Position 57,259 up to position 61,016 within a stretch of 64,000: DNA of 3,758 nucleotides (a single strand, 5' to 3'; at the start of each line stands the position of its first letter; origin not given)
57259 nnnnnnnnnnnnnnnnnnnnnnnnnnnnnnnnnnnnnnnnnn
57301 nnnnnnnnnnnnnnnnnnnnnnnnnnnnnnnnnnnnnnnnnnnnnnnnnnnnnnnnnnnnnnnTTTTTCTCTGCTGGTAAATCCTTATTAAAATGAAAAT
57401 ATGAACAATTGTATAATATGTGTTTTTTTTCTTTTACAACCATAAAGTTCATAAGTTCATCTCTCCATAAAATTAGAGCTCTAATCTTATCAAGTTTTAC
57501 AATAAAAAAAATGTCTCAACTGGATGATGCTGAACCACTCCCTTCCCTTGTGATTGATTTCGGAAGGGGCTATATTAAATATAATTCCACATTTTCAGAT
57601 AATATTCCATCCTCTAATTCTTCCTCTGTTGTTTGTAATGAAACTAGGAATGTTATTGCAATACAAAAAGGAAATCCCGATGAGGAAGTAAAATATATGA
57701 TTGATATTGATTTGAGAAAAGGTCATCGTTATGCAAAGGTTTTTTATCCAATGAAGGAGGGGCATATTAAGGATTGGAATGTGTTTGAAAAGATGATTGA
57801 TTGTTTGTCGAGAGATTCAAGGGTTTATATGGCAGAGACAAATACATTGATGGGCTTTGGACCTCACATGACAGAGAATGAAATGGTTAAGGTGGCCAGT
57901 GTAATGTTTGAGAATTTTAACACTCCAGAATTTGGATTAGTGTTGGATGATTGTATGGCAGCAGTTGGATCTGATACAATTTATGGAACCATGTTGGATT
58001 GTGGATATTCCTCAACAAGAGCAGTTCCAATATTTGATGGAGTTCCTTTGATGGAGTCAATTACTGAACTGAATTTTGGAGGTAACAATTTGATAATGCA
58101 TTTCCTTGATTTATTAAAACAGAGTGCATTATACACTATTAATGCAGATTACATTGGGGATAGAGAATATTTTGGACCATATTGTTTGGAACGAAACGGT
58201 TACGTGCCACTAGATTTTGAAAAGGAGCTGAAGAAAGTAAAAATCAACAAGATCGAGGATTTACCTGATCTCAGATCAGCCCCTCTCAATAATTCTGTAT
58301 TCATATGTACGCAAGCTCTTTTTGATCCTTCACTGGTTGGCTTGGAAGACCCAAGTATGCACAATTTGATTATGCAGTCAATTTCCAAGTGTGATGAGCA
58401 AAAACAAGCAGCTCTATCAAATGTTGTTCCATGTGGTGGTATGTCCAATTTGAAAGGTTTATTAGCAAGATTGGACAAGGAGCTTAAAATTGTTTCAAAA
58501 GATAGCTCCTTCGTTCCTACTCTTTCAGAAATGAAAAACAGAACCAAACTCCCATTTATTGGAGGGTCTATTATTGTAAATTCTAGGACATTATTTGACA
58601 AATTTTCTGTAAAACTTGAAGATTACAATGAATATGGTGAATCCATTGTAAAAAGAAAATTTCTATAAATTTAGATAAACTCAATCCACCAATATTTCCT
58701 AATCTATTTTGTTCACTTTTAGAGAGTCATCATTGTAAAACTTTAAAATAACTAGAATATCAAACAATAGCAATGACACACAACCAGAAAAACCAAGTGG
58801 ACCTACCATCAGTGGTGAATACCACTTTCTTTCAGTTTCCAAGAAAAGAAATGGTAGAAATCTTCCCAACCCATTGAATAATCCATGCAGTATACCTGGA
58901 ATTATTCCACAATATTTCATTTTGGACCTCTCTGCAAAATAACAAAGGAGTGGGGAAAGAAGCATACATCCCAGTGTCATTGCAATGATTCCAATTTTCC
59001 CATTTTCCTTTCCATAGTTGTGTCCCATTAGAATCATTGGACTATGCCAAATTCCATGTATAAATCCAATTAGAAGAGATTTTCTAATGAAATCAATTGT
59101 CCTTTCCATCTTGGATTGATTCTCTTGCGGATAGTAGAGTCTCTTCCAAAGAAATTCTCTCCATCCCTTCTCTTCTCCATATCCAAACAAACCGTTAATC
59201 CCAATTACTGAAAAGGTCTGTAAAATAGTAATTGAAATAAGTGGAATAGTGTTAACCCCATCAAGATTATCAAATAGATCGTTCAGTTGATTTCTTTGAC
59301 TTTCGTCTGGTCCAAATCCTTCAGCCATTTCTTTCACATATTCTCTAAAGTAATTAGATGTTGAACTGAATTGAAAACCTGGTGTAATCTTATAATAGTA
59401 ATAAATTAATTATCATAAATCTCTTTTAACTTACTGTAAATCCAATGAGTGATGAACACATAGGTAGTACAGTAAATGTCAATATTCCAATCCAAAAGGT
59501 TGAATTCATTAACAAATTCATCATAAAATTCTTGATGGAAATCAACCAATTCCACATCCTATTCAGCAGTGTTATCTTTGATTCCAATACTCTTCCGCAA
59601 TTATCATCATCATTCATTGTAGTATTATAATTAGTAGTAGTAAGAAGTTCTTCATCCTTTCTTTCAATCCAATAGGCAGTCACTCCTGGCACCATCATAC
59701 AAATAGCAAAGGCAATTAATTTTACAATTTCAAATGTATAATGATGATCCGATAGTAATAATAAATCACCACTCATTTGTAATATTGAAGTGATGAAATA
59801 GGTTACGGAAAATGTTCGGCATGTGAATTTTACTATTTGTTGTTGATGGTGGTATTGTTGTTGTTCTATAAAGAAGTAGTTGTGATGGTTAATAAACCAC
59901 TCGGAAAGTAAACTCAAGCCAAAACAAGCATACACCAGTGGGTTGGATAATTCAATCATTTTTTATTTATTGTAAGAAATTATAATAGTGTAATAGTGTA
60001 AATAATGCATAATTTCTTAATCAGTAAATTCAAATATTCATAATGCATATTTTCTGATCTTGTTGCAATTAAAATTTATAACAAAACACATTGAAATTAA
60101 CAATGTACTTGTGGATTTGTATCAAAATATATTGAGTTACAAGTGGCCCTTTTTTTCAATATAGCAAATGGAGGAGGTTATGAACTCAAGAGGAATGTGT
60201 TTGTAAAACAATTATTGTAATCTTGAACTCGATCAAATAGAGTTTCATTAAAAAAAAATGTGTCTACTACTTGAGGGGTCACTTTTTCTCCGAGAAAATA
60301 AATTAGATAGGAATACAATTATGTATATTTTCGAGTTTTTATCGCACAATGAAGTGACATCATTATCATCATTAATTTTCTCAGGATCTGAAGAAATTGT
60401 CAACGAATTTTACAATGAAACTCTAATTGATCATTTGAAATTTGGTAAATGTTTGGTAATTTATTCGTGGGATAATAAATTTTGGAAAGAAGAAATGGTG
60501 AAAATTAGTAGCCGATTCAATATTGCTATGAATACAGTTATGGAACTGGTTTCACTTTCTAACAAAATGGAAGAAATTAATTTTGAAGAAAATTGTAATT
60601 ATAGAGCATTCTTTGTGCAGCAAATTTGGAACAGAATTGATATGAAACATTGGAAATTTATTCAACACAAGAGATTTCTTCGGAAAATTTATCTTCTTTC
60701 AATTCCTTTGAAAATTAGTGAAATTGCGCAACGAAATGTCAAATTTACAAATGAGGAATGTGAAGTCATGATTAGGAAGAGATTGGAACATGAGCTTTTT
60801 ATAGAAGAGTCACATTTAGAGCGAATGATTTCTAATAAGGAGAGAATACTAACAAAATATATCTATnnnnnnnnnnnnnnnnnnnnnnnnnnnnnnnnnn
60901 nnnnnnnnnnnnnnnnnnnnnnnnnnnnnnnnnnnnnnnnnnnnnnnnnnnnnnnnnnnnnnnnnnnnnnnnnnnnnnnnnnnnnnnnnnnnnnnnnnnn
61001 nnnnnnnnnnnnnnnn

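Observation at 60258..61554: Atypical Rho-like GTPase fused to an N-terminal domain, with catalytic Gln and switch II Ala substituted and no prenylation signal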

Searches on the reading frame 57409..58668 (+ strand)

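Call 70: search_protein_families(library=pfam, proteins=[window:57409-58668:+], max_evalue=0.01)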
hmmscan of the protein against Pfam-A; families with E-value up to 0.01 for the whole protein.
window:57409-58668:+ (419 aa): 2 families
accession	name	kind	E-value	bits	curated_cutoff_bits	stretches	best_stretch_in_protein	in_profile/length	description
PF00022.25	Actin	-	8.8e-44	150.2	27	2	44-241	4-192/410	Actin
PF06723.19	MreB_Mbl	-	0.0013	18.1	27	0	93-189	45-138/327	MreB/Mbl protein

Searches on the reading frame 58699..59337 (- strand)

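Call 70: search_protein_families(library=pfam, proteins=[window:58699-59337:-], max_evalue=0.01)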
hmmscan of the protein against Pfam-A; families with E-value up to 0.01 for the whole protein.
window:58699-59337:- (212 aa): 1 family
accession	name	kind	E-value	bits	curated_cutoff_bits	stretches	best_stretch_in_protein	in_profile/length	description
PF02517.21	Rce1-like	-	0.00015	22.4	22.4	1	44-156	8-92/93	Type II CAAX prenyl endopeptidase Rce1-like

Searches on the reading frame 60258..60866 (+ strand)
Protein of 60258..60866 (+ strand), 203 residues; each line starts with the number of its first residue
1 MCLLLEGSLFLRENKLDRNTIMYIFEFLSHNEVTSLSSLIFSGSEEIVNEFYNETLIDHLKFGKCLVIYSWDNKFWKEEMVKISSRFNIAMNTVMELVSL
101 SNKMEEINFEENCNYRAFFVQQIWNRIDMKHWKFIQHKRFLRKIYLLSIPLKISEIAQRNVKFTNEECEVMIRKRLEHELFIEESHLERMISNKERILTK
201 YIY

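Call 21: search_protein_representatives(alignment_id=A1)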
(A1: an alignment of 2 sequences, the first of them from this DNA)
Query: 2 sequences, 207 profile positions. Proteins with E-value up to 0.001 (for the whole library): 4; up to 1e-10: 2; up to 1e-30: 0. The best 4 are listed.
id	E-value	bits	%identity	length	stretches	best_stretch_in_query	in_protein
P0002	9.4e-28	113.4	-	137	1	9-146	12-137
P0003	9.8e-14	67.6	-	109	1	9-91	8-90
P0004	4.0e-08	49.3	-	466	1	16-165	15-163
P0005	1.2e-06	44.5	-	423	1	31-158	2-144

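Call 23: list_cluster_members(proteins=[P0002, P0003, P0004, P0005, P0001])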
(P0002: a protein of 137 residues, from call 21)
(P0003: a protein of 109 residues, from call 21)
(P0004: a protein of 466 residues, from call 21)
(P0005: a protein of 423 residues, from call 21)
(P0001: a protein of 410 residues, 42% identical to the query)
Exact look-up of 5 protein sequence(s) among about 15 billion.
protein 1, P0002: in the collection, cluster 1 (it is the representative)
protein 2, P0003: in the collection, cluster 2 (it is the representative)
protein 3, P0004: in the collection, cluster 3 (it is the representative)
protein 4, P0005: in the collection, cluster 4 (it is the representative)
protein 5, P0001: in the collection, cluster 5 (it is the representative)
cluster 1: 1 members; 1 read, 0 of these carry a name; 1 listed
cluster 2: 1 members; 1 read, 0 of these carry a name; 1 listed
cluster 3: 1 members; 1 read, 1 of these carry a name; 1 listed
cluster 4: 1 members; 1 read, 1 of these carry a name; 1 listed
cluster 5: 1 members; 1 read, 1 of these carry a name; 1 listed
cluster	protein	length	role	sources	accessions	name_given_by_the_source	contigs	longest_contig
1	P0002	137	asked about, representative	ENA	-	-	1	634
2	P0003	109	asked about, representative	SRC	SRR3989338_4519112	-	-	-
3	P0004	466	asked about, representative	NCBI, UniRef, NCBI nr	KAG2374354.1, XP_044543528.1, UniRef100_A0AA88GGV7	hypothetical protein C9374_010924 [Naegleria lovaniensis] | Uncharacterized protein n=1 Tax=Naegleria lovaniensis TaxID=51637 RepID=A0AA88GGV7_NAELO | uncharacterized protein C9374_010924 [Naegleria lovaniensis]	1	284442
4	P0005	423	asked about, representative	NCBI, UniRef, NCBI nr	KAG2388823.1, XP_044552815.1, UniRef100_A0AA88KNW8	hypothetical protein C9374_000262 [Naegleria lovaniensis] | Rho family small GTPase n=1 Tax=Naegleria lovaniensis TaxID=51637 RepID=A0AA88KNW8_NAELO | uncharacterized protein C9374_000262 [Naegleria lovaniensis]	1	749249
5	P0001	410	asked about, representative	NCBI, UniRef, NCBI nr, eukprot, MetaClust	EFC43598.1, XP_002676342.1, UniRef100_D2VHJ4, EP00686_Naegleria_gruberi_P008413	rho family small GTPase [Naegleria gruberi] | Rho family small GTPase n=1 Tax=Naegleria gruberi TaxID=5762 RepID=D2VHJ4_NAEGR | XP_002676342.1 rho family small GTPase [Naegleria gruberi strain NEG-M]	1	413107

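Call 24: find_encoding_contigs(protein=P0005, flank=6000, max_places=3)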
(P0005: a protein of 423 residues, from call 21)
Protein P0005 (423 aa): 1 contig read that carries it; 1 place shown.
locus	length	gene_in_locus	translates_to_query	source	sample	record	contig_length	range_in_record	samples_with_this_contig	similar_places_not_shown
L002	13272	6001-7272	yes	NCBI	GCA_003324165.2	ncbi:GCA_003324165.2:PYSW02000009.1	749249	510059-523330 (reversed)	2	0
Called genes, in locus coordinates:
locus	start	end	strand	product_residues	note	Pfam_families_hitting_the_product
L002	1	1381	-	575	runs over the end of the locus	PF14027:Questin_oxidase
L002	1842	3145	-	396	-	PF02535:Zip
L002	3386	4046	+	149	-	PF21008:AIF-1 (weak), PF13499:EF-hand_7, PF14658:EF-hand_9, PF13499:EF-hand_7, PF00036:EF-hand_1, PF13405:EF-hand_6, PF14658:EF-hand_9, PF13833:EF-hand_8, +9 more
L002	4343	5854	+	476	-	-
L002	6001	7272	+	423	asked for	PF00071:Ras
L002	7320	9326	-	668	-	PF00009:GTP_EFTU, PF01926:MMR_HSR1, PF02421:FeoB_N (weak), PF00009:GTP_EFTU, PF00071:Ras (weak), PF01926:MMR_HSR1, PF02421:FeoB_N, PF14714:KH_dom-like, +8 more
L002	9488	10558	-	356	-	-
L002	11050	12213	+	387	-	-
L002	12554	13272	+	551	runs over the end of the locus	PF03031:NIF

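Call 25: find_encoding_contigs(protein=P0004, flank=6000, max_places=3)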
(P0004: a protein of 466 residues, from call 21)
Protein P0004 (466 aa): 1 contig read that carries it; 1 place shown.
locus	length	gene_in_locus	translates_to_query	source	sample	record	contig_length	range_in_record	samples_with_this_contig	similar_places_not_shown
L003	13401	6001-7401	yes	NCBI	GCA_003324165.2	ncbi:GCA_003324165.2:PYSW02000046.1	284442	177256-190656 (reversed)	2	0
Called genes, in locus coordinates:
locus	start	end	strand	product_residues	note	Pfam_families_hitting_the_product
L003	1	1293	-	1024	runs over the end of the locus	PF25780:TPR_IPO5 (faint), PF00514:Arm (faint), PF23227:HEAT_MROH2B_C (faint), PF25786:HEAT_GCN1_C (faint), PF13646:HEAT_2 (faint), PF02985:HEAT (faint), PF13513:HEAT_EZ (faint), PF13251:DUF4042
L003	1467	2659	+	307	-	PF00149:Metallophos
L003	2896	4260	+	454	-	PF00134:Cyclin_N, PF00382:TFIIB (faint), PF02984:Cyclin_C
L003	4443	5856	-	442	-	PF05496:RuvB_N (weak), PF00004:AAA, PF07728:AAA_5 (faint), PF17862:AAA_lid_3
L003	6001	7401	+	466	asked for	PF00071:Ras (weak)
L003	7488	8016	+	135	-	-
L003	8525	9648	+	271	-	-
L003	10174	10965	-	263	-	PF13519:VWA_2 (weak)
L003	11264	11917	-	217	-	-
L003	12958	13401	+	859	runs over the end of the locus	PF00415:RCC1 (faint), PF00651:BTB (faint), PF25390:WD40_RLD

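Call 32: find_homologous_proteins(query=A3, max_evalue=10)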
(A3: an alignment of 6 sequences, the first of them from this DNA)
Query A3 (6 sequences) (203 aa, profile of the alignment): 1 proteins with E <= 10 among 1388 candidates.
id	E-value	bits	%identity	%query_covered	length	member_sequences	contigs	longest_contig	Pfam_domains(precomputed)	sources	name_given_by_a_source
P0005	8.7e-62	227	31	48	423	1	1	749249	PF00071.29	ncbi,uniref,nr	ncbi:hypothetical protein C9374_000262 [Naegleria lovaniensis]|uniref:Rho family small GTPase n=1 Ta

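Call 33: search_solved_structures(query=A3, max_evalue=10, show_alignments=3)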
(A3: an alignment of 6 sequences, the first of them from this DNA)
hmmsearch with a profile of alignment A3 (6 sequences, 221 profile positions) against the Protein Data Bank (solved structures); distinct sequences matched with E-value up to 10: 12.
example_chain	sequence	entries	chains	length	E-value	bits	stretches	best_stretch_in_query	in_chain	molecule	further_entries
7xnx_Sf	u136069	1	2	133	0.0078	19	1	16-84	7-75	Ubiquitin-40S ribosomal protein S27a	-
2q5c_A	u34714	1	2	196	0.084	15.6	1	131-218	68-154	NtrC family transcriptional regulator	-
9sxc_A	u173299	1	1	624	0.16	14.7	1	80-140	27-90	Dot/Icm secretion system substrate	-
9xch_A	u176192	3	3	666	0.16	14.7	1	80-140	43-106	Ceg14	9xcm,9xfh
6zvk_Q3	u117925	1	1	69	0.45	13.2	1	15-69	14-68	40S RIBOSOMAL PROTEIN ES31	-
3jaj_Sf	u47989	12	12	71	1.1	12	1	15-70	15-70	Ribosomal protein eS31 | Ubiquitin-40S ribosomal protein S27a | 40S ribosomal protein eS31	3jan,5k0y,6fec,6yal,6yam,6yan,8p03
4v6x_Af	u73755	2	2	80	1.1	11.9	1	15-70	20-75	40S ribosomal protein S27a | Ubiquitin-ribosomal protein eS31 fusion protein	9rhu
6xa1_Sf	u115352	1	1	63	1.3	11.8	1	15-69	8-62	40S ribosomal protein S27a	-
6ole_Sf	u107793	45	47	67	1.4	11.7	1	15-69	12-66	40S ribosomal protein S27a | Ubiquitin-40S ribosomal protein S27a | Ubiquitin-ribosomal protein eS31 fusion protein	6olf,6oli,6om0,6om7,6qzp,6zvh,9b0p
3jag_ff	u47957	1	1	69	1.4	11.6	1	15-69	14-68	eS31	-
6gz3_Bf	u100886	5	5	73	1.5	11.6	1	15-69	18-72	Ribosomal protein S27a | ribosomal protein eS31 | 40S ribosomal protein S27a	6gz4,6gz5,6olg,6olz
9kmt_f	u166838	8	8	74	1.5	11.6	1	15-69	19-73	Small ribosomal subunit protein eS31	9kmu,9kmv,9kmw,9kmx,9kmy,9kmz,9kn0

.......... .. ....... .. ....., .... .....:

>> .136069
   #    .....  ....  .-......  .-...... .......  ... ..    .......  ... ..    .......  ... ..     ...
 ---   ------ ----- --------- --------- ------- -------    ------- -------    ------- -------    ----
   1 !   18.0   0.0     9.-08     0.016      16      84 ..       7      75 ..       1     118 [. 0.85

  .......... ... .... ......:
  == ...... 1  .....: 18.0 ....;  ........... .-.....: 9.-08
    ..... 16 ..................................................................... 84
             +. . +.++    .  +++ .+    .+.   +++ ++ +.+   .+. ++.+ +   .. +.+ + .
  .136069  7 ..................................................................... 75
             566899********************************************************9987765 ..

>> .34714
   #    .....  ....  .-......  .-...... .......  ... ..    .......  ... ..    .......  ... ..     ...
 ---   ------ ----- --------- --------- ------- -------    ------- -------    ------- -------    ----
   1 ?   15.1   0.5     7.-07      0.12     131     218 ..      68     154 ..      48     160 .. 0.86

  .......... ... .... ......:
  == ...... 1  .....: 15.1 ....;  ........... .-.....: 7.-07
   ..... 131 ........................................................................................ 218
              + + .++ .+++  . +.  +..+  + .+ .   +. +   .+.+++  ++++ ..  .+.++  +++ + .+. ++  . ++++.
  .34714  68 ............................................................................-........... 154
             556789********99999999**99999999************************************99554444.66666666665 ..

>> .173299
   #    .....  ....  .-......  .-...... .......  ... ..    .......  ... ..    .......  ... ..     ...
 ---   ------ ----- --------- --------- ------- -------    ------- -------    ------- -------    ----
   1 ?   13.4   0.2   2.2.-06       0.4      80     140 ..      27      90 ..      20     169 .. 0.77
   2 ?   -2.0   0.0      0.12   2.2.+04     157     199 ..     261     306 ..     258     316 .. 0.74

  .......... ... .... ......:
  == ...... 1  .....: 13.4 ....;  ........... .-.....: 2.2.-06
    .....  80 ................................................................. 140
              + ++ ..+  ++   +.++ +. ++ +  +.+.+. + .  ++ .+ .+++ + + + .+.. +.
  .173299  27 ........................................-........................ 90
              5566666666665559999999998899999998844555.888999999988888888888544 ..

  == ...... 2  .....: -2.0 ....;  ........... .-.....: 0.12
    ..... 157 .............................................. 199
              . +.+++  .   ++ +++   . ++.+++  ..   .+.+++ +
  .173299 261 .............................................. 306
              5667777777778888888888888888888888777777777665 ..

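Call 34: search_protein_families(library=pfam, alignment_id=A3, max_evalue=10)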
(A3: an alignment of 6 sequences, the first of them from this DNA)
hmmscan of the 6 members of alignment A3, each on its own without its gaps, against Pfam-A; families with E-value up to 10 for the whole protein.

A. member 1, seq(203 aa): 0 families

B. families by the number of members that match (of 6 scanned): 1 family
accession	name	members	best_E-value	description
PF25710.1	CrAss_Ring_3_4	1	0.0064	Phage tail ring protein 3/4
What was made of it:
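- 60258..60866 (+): N-terminal extension of about 203 residues, predicted to be all-helical. It is found only in Naegleria and in two metagenome fragments of unidentified source. There was no Pfam hit and no solved-structure sequence hit (calls 33, 34).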

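Call 62: predict_structure(alignment_id=A3)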
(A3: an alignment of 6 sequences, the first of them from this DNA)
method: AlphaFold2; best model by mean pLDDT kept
length: 203 residues; sequences in the alignment: 6
mean_pLDDT: 49.8   pTM: 0.38
mean pLDDT of the five models: 49.8, 49.0, 46.5, 44.5, 43.6
residues with pLDDT >= 90: 0; 70-90: 8; 50-70: 93; < 50: 102
segments of 3 or more residues with pLDDT < 50: 1-16, 41-71, 86-109, 176-203
pLDDT, mean of each block of 10 residues (from residue 1): 27 45 63 58 39 36 39 55 50 41 47 61 67 72 61 55 56 51 42 37 30
secondary structure, 60 per line:
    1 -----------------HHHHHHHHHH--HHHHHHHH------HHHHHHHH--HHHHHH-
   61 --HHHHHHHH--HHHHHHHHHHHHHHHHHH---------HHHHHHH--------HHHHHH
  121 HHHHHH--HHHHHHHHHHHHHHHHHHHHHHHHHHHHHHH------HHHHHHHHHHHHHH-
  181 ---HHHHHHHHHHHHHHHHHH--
elements in order: H18-27 H30-37 H44-51 H54-59 H63-70 H73-90 H100-106 H115-126 H129-159 H166-179 H184-201
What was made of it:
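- Tried and rejected: The N-terminal domain alone gave pLDDT 49.8 (call 62).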

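Call 64: fold_search(model_id=the predicted structure, library=pdb)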
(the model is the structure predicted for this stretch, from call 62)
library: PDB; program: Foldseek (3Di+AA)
matches with E <= 10: 22; with E <= 0.001: 0
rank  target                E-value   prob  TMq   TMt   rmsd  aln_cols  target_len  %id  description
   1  5f3o_A                3.9e+00  0.06  0.19  0.20  19.8       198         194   14  Crystal structure of EhRNaseIII229 from Entamoeba histolytica complexed with Mn2+ (released 2016-12-28)
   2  3kz1_B                5.0e+00  0.04  0.18  0.13  16.1       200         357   10  Crystal Structure of the Complex of PDZ-RhoGEF DH/PH domains with GTP-gamma-S Activated RhoA (released 2010-04-28)
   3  4n0a_I                5.3e+00  0.07  0.22  0.15  20.0       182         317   10  Crystal structure of Lsm2-3-Pat1C complex from Saccharomyces cerevisiae (released 2013-12-04)
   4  5f3p_A                5.5e+00  0.04  0.19  0.20  21.7       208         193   13  Crystal structure of a noncanonical Dicer protein from Entamoeba histolytica (released 2017-02-08)
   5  3gf9                  7.1e+00  0.03  0.19  0.20  21.3       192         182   14  Crystal structure of human Intersectin 2 RhoGEF domain (released 2009-03-10)
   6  6ivp_D                7.1e+00  0.03  0.18  0.15  17.3       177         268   10  Crystal structure of a membrane protein P262A (released 2019-11-06)
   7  6aci_H                7.1e+00  0.02  0.10  0.22  13.1       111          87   12  Crystal structure of EPEC effector NleB in complex with FADD death domain (released 2019-05-01)
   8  3jv3_A                7.5e+00  0.04  0.22  0.17  17.3       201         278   12  Structure of SH3E-DH unit of murine intersectin-1L (released 2010-07-14)
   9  5b85                  7.5e+00  0.03  0.15  0.18  17.4       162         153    9  X-ray structure of ferric F138Y sperm whale myoglobin (released 2016-08-10)
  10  1xcg_E                7.5e+00  0.03  0.20  0.13  16.1       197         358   11  Crystal Structure of Human RhoA in complex with DH/PH fragment of PDZRHOGEF (released 2004-12-14)
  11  2pz1                  7.9e+00  0.03  0.19  0.12  22.6       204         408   16  Crystal Structure of Auto-inhibited Asef (released 2007-08-21)
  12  6ivo_A                7.9e+00  0.03  0.17  0.14  18.1       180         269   11  Crystal structure of a membrane protein P208A (released 2019-11-06)
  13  1jtx_A                8.3e+00  0.03  0.17  0.18  21.4       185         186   13  Crystal structure of the multidrug binding transcriptional regulator QacR bound to crystal violet (released 2001-12-07)
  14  1z77                  8.7e+00  0.02  0.14  0.15  22.5       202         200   15  Crystal structure of transcriptional regulator protein from Thermotoga maritima. (released 2005-05-10)
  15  5ohf_G                8.7e+00  0.01  0.12  0.14  15.8       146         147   14  Globin sensor domain of AfGcHK (FeIII form) in complex with cyanide, partially reduced (released 2017-11-08)
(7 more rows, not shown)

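Call 81: find_related_loci(query=A1, collection=metagenome_contigs, flank=3000)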
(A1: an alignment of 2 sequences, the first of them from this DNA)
Query A1 (203 aa) in metagenome_contigs; peptide patterns used: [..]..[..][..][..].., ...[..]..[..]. (x = any residue, [..] = any of these).
600 stretches matched a pattern, but none encodes a relative of the query by tblastn (E <= 1e-3).
